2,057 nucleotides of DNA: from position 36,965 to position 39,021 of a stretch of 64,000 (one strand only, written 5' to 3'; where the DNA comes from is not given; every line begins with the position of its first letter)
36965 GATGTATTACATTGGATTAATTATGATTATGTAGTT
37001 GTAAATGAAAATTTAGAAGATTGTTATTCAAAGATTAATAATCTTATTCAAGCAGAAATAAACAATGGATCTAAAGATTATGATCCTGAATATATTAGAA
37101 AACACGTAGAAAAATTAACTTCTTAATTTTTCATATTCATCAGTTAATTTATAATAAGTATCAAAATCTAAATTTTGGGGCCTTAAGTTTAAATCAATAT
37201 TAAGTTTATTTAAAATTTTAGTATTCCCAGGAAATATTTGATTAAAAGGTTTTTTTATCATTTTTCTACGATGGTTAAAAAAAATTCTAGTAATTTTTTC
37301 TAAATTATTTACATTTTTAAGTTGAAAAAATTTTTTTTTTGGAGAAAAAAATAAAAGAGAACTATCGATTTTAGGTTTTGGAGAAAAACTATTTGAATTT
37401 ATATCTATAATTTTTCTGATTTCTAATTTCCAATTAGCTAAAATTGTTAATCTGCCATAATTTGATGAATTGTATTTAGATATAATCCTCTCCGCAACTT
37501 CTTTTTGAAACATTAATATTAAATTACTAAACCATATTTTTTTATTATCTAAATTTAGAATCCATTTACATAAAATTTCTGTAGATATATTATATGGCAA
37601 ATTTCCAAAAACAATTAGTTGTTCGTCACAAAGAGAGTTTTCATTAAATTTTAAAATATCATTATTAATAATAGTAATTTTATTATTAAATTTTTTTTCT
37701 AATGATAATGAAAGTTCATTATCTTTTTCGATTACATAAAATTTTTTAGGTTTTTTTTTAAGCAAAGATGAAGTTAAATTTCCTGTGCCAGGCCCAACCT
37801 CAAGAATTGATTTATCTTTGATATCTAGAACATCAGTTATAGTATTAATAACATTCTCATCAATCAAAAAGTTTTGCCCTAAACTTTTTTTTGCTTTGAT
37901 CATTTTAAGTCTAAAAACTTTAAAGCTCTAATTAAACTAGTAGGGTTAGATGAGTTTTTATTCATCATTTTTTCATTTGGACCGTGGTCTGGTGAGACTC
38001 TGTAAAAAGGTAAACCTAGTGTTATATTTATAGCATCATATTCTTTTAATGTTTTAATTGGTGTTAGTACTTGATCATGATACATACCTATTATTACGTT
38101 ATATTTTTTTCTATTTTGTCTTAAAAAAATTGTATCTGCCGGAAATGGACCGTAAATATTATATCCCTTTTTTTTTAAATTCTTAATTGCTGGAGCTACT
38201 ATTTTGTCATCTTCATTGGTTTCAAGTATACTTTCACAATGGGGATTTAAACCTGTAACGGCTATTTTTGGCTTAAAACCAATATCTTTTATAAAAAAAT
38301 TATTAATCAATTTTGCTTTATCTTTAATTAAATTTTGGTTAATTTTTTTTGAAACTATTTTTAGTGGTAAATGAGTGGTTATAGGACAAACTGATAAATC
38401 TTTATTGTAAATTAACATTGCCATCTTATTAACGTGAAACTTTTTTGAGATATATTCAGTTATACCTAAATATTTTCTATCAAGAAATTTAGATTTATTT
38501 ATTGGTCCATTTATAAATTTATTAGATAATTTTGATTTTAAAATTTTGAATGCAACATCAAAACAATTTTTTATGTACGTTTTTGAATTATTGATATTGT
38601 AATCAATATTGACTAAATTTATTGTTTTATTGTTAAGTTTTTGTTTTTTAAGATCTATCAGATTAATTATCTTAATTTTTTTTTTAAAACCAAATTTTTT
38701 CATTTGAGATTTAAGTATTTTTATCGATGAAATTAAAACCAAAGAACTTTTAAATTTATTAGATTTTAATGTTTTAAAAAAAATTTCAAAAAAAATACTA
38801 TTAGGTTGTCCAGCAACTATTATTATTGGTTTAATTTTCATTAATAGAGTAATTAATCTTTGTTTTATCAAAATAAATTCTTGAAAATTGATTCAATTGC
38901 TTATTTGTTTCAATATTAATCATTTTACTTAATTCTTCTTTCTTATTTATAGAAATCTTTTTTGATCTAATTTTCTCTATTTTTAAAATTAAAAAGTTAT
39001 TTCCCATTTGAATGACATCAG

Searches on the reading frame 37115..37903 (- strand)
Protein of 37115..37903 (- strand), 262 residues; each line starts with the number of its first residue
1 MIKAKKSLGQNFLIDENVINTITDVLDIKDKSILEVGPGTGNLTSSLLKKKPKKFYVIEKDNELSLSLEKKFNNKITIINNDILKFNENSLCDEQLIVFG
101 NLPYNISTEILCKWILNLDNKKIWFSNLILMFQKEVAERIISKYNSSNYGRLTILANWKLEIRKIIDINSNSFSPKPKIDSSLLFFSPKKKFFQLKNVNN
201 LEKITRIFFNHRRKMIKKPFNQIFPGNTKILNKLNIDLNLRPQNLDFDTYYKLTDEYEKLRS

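Call 48: search_protein_families(library=pfam, max_evalue=0.00001, proteins=[window:37115-37903:-])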
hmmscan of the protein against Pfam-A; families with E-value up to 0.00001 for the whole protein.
window:37115-37903:- (262 aa): 1 family
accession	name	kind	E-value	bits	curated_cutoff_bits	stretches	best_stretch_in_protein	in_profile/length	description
PF00398.26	RrnaAD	-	1.8e-56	191.6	24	1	3-258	3-262/263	Ribosomal RNA adenine dimethylase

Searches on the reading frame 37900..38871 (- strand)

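Call 48: search_protein_families(library=pfam, max_evalue=0.00001, proteins=[window:37900-38871:-])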
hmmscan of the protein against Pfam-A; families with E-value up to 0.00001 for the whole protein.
window:37900-38871:- (323 aa): 1 family
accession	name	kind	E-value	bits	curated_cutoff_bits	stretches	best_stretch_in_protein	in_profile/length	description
PF04166.17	PdxA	-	6.4e-66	223.1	27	1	44-318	5-284/286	Pyridoxal phosphate biosynthetic protein PdxA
